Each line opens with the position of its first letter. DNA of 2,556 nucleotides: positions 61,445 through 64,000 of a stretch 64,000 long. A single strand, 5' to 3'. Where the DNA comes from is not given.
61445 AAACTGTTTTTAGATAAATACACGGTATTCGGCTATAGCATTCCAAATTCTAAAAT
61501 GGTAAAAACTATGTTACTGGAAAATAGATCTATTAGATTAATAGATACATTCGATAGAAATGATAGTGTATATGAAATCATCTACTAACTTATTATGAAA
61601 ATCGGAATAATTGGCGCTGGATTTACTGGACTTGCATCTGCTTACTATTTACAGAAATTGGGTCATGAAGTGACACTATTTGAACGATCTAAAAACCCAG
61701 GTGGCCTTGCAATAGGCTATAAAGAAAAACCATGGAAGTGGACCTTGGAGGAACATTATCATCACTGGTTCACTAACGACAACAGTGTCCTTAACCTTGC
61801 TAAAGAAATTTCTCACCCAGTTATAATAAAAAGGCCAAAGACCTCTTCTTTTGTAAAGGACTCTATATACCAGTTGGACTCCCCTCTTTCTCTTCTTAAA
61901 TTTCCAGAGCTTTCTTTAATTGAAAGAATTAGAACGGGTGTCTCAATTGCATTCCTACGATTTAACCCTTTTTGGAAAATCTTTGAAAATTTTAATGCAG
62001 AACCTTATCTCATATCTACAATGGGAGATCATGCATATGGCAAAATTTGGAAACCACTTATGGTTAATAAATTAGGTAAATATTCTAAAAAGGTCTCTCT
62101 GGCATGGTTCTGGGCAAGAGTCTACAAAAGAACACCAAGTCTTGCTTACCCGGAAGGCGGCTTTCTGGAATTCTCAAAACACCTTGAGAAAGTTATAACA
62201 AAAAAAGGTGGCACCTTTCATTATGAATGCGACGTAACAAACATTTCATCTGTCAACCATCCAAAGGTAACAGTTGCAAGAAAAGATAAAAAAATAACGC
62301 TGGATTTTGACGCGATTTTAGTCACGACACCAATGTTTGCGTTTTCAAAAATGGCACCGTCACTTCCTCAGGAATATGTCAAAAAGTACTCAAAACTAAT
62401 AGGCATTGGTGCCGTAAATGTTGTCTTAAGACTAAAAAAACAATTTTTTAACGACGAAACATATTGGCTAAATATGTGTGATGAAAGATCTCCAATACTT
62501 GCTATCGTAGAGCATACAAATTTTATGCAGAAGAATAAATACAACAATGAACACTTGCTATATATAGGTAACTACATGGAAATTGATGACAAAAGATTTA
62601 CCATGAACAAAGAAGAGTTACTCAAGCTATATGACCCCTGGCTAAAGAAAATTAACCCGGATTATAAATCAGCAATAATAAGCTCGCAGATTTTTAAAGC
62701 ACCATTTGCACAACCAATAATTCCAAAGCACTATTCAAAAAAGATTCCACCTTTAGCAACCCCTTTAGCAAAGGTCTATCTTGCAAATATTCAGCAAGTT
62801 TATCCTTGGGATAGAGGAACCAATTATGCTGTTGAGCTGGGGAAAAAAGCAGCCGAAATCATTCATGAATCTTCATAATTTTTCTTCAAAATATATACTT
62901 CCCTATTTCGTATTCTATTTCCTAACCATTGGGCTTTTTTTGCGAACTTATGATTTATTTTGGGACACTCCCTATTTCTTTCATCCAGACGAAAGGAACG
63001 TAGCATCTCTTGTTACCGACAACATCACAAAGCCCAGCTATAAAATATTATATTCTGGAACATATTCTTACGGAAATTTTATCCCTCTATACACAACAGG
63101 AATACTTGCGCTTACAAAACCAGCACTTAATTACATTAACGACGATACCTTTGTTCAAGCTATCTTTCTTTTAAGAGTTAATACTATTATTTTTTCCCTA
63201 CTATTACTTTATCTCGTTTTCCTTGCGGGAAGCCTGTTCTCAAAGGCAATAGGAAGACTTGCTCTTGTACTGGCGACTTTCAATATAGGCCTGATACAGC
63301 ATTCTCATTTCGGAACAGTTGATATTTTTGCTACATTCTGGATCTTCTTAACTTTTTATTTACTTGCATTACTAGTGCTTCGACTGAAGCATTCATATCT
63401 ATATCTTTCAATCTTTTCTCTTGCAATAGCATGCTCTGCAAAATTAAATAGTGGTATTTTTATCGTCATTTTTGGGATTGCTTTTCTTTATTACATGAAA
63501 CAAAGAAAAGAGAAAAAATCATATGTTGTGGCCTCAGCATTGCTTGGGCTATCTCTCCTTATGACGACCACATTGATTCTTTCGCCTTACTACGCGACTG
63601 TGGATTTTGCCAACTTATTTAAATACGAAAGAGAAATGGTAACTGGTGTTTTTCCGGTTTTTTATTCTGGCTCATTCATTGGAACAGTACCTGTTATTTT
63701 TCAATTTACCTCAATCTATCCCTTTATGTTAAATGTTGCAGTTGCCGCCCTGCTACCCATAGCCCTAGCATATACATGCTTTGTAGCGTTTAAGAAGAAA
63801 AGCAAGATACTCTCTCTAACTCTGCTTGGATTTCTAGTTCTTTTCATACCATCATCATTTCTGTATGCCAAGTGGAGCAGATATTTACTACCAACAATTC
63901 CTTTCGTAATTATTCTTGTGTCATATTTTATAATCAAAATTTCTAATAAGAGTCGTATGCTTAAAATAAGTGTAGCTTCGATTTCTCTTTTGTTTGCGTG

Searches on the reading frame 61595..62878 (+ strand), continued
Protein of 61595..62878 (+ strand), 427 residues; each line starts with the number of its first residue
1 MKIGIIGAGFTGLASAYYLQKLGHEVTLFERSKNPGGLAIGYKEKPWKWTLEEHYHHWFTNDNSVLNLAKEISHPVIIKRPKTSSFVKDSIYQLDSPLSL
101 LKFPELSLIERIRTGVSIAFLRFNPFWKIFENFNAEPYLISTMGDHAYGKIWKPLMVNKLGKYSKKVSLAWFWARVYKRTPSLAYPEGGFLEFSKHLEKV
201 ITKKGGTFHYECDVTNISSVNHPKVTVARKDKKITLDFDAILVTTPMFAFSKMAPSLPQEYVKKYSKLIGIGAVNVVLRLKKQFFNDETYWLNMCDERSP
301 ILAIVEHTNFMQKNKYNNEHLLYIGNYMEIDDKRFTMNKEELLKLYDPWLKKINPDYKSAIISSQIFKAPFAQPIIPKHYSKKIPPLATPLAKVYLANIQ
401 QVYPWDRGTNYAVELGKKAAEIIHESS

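Call 70: search_protein_families(library=pfam, proteins=[L085:2749-4965:+, L085:4943-5890:+, L091:14139-15194:+, L097:9352-11013:+, L106:4641-6371:+, L127:9259-10341:-, L127:12025-13158:-, L127:13675-14691:-, L164:14326-15366:+, L164:15396-15941:+], max_evalue=0.01)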
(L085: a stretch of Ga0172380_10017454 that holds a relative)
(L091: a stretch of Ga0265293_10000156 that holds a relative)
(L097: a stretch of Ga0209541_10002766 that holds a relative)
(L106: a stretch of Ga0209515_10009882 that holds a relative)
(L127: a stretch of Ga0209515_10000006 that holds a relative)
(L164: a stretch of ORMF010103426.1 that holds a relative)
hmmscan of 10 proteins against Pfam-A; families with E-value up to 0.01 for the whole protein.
L085:2749-4965:+ (738 aa): 1 family
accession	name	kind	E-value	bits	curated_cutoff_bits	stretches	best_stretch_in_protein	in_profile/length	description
PF10060.15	DUF2298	-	3e-94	317.1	27.8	1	49-517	1-487/488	Uncharacterized membrane protein (DUF2298)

L085:4943-5890:+ (315 aa): 11 families
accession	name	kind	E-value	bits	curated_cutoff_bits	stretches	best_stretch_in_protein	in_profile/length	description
PF13489.12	Methyltransf_23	-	4.8e-29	101.6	27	1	113-258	20-163/164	Methyltransferase domain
PF08241.18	Methyltransf_11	-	1.3e-16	61.5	21.2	1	120-210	1-95/95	Methyltransferase domain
PF08242.18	Methyltransf_12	-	1.7e-15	58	30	1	120-208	1-98/98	Methyltransferase domain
PF13847.12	Methyltransf_31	-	4.7e-15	56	27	1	116-220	4-120/145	Methyltransferase domain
PF13649.12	Methyltransf_25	-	1.4e-13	51.7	27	1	120-206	2-97/97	Methyltransferase domain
PF02353.26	CMAS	-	1.7e-05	24.7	27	1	103-266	49-222/273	Mycolic acid cyclopropane synthetase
PF08003.17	Methyltransf_9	-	4.5e-05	23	23.8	1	114-258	114-264/315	Protein of unknown function (DUF1698)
PF01728.25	FtsJ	-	0.0022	18.4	24.1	1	106-176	10-85/181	FtsJ-like methyltransferase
PF01209.24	Ubie_methyltran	-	0.0068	16.2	20.1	0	98-209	31-150/233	ubiE/COQ5 methyltransferase family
PF07021.18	MetW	-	0.0091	16.1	21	0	107-196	5-96/193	Methionine biosynthesis protein MetW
PF05219.18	DREV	-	0.0091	15.6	26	0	114-257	93-236/265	DREV methyltransferase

L091:14139-15194:+ (351 aa): 10 families
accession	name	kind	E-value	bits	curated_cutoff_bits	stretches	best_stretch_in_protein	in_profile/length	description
PF01370.27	Epimerase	-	1.2e-42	146.4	20.9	1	7-231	1-240/240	NAD dependent epimerase/dehydratase family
PF16363.11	GDP_Man_Dehyd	-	1.8e-28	100.4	27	1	8-312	1-328/332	GDP-mannose 4,6 dehydratase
PF01073.25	3Beta_HSD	-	1.4e-21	77.2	22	1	8-208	1-218/280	3-beta hydroxysteroid dehydrogenase/isomerase family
PF04321.23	RmlD_sub_bind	-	1.9e-18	67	27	1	6-194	2-174/287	RmlD substrate binding domain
PF07993.18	NAD_binding_4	-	8.9e-18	64.8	20.1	1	69-174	87-210/258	Male sterility protein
PF02719.21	Polysacc_synt_2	-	7.9e-15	55.2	20.2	1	7-119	1-129/293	Polysaccharide biosynthesis protein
PF13460.12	NAD_binding_10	-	1.4e-11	45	27.2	1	11-172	1-147/184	NAD(P)H-binding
PF05368.20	NmrA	-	1e-06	29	27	1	3-106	1-107/298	NmrA-like family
PF08659.16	KR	-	0.0001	22.7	22.6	1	6-118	2-136/180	KR domain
PF00106.31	adh_short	-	0.00017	21.5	26.6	1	5-107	1-121/195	short chain dehydrogenase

L097:9352-11013:+ (553 aa): 0 families

L106:4641-6371:+ (576 aa): 1 family
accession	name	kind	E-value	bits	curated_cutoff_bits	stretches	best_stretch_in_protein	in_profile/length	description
PF20604.3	DUF6798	-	0.0096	16.1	26.9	0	452-470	8-26/61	Domain of unknown function (DUF6798)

L127:9259-10341:- (360 aa): 6 families
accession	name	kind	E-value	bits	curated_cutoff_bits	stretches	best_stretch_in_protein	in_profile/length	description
PF00534.26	Glycos_transf_1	-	1.2e-29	103.5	26.4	1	170-333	6-169/172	Glycosyl transferases group 1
PF13692.12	Glyco_trans_1_4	-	2.1e-22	80.4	27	1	178-320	2-140/142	Glycosyl transferases group 1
PF13439.12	Glyco_transf_4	-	6.1e-11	43.1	28.5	1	59-150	70-163/170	Glycosyltransferase Family 4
PF20706.3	GT4-conflict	-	1.2e-07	31.5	26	1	251-297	274-320/385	Family 4 Glycosyltransferase in conflict systems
PF13579.12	Glyco_trans_4_4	-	4e-05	24.4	29.7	1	61-150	71-156/158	Glycosyl transferase 4-like domain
PF13524.12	Glyco_trans_1_2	-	0.0001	22.7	25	1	195-349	5-142/144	Glycosyl transferase-like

L127:12025-13158:- (377 aa): 0 families

L127:13675-14691:- (338 aa): 9 families
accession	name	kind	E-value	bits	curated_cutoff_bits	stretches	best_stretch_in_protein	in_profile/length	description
PF01370.27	Epimerase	-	2.3e-58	197.9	20.9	1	14-261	2-240/240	NAD dependent epimerase/dehydratase family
PF16363.11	GDP_Man_Dehyd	-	7.2e-55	187.2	27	1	14-316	1-324/332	GDP-mannose 4,6 dehydratase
PF01073.25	3Beta_HSD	-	3.2e-19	69.5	22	1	14-161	1-156/280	3-beta hydroxysteroid dehydrogenase/isomerase family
PF02719.21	Polysacc_synt_2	-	2.5e-14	53.6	20.2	1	13-183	1-173/293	Polysaccharide biosynthesis protein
PF04321.23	RmlD_sub_bind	-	4.2e-14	52.7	27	1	11-163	1-137/287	RmlD substrate binding domain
PF13460.12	NAD_binding_10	-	7.5e-07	29.6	27.2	1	17-177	1-142/184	NAD(P)H-binding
PF07993.18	NAD_binding_4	-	2.2e-06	27.4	20.1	1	50-192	58-218/258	Male sterility protein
PF05368.20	NmrA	-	4.1e-05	23.8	27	1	12-128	4-108/298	NmrA-like family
PF00106.31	adh_short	-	0.0029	17.6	26.6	1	14-117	4-122/195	short chain dehydrogenase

L164:14326-15366:+ (346 aa): 8 families
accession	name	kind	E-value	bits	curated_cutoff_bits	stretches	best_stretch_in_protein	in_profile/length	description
PF01370.27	Epimerase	-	4.4e-41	141.3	20.9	1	5-226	1-240/240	NAD dependent epimerase/dehydratase family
PF16363.11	GDP_Man_Dehyd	-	2.4e-23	83.5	27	1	6-308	1-329/332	GDP-mannose 4,6 dehydratase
PF01073.25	3Beta_HSD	-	8.6e-23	81.2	22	1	6-210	1-225/280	3-beta hydroxysteroid dehydrogenase/isomerase family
PF07993.18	NAD_binding_4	-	1.2e-17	64.4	20.1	1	41-173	58-214/258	Male sterility protein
PF04321.23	RmlD_sub_bind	-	2.3e-15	56.9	27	1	4-187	2-172/287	RmlD substrate binding domain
PF13460.12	NAD_binding_10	-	4.5e-14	53.2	27.2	1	9-166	1-146/184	NAD(P)H-binding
PF02719.21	Polysacc_synt_2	-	1.3e-09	38.1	20.2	1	5-116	1-137/293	Polysaccharide biosynthesis protein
PF00106.31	adh_short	-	1.2e-06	28.6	26.6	1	3-115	1-138/195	short chain dehydrogenase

L164:15396-15941:+ (181 aa): 0 families

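Call 94: search_solved_structures(query=A5, max_evalue=0.001)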
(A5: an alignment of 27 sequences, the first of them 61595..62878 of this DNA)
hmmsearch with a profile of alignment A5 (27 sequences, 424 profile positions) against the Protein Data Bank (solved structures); distinct sequences matched with E-value up to 0.001: 54.
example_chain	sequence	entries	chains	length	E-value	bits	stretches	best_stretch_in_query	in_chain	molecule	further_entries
1f8r_A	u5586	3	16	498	3.9e-11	45.7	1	3-49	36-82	L-AMINO ACID OXIDASE | L-amino-acid oxidase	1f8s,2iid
4e0v_A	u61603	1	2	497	1.8e-10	43.5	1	2-49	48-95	L-amino-acid oxidase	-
5ts5_A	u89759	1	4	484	2.3e-10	43.1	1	2-49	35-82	Amine oxidase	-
1reo_A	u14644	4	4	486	3e-10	42.8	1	3-49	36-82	AHPLAAO | L-amino acid oxidase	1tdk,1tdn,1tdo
4rep_A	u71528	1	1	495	1.3e-09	40.7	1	4-48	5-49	Gamma-carotene desaturase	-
3kve_A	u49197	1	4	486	4.1e-09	39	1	3-49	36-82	L-amino acid oxidase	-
3nrn_A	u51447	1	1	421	9.3e-09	37.8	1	1-252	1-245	uncharacterized protein PF1083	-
5mog_A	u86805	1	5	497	4.1e-08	35.7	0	2-72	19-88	Phytoene dehydrogenase, chloroplastic/chromoplastic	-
9rvj_A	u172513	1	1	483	5.8e-08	35.2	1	2-52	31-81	Tetrapodal ancestor of L-amino acid oxidase: Q225H - W377I double mutant with phenylalanin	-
9rum_A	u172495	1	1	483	5.8e-08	35.2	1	2-52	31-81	Tetrapodal ancestor of L-amino acid oxidase: Q225A mutant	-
9qs1_A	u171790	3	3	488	5.9e-08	35.2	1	2-52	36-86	Tetrapodal ancestor of L-amino acis oxidases | Tetrapodal ancestor of L-amino acid oxidases | Tetrapodal ancestor of L-amino acid oxidases co-crystallised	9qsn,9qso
9run_A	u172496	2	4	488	5.9e-08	35.2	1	2-52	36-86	Tetrapodal ancestor of L-amino acid oxidase: Q225H-W377I double mutant | Tetrapodal ancestor of L-amino acid oxidases: W377I mutant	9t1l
9rvh_A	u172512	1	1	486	6.3e-08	35.1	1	2-52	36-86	Tetrapodal ancestor of L-amino acid oxidase: Q225A-Loop (P361-PREGA-L367) mutant with phen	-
9t73_B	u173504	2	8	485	6.5e-08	35.1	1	2-52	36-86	Tetrapodal ancestor of L-amino acid oxidases: I224A-Q225H-P361-PREGA-L367 bound to phenyla | Tetrapodal ancestor of L-amino acid oxidase: I224A-Q225H-P361-PREGA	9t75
5z2g_A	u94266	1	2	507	8.6e-08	34.7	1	3-51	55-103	L-amino acid oxidase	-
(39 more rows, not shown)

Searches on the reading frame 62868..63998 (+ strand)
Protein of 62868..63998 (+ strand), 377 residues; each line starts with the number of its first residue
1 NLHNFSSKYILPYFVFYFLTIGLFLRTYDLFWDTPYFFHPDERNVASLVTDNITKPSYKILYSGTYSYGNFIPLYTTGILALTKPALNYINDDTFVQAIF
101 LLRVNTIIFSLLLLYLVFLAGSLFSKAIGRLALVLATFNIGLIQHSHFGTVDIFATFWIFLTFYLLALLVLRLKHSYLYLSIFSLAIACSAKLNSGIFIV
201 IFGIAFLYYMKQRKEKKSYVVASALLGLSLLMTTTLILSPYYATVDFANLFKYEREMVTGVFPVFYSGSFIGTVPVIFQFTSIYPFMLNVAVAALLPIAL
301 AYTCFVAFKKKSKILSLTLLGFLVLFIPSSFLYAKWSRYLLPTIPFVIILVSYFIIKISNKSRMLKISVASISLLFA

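Call 21: search_protein_families(library=ncbifam, proteins=[window:62868-63998:+], max_evalue=0.01)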
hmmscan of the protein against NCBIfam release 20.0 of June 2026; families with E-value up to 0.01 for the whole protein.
window:62868-63998:+ (377 aa): 1 family
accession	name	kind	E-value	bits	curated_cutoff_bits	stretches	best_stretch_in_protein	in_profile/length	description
TIGR03663.1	TIGR03663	subfamily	2.7e-05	23.4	126.25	1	15-219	4-190/435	flippase activity-associated protein Agl23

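Call 55: search_protein_families(library=pfam, proteins=[window:62868-63998:+], max_evalue=10)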
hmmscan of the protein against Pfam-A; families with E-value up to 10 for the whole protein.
window:62868-63998:+ (377 aa): 4 families
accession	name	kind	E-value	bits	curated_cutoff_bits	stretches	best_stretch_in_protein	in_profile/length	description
PF02366.24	PMT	-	9.5e-06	25.8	22.7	1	80-224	59-214/245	Dolichyl-phosphate-mannose-protein mannosyltransferase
PF13231.12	PMT_2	-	3.2e-05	24.6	26.1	1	104-233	26-156/160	Dolichyl-phosphate-mannose-protein mannosyltransferase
PF03901.23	Glyco_transf_22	-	0.0014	18.4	23.8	1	85-367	67-343/414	Alg9-like mannosyltransferase family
PF19868.4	DUF6341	-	0.074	13.1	26.4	1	196-212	16-32/50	Family of unknown function (DUF6341)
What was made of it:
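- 62865..64000 (+): Second GT-C (PMT type). It overlaps the end of the flavoenzyme gene and is cut by the window end. PF02366 at 25.8 bits (cut-off 22.7) and PF13231 at 24.6 bits (call 55).
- Checked: Of the 'two more GT-C-like proteins', only the truncated ORF 62865-64000 is confirmed (PMT PF02366, 25.8 bits against a cut-off of 22.7; call 55).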
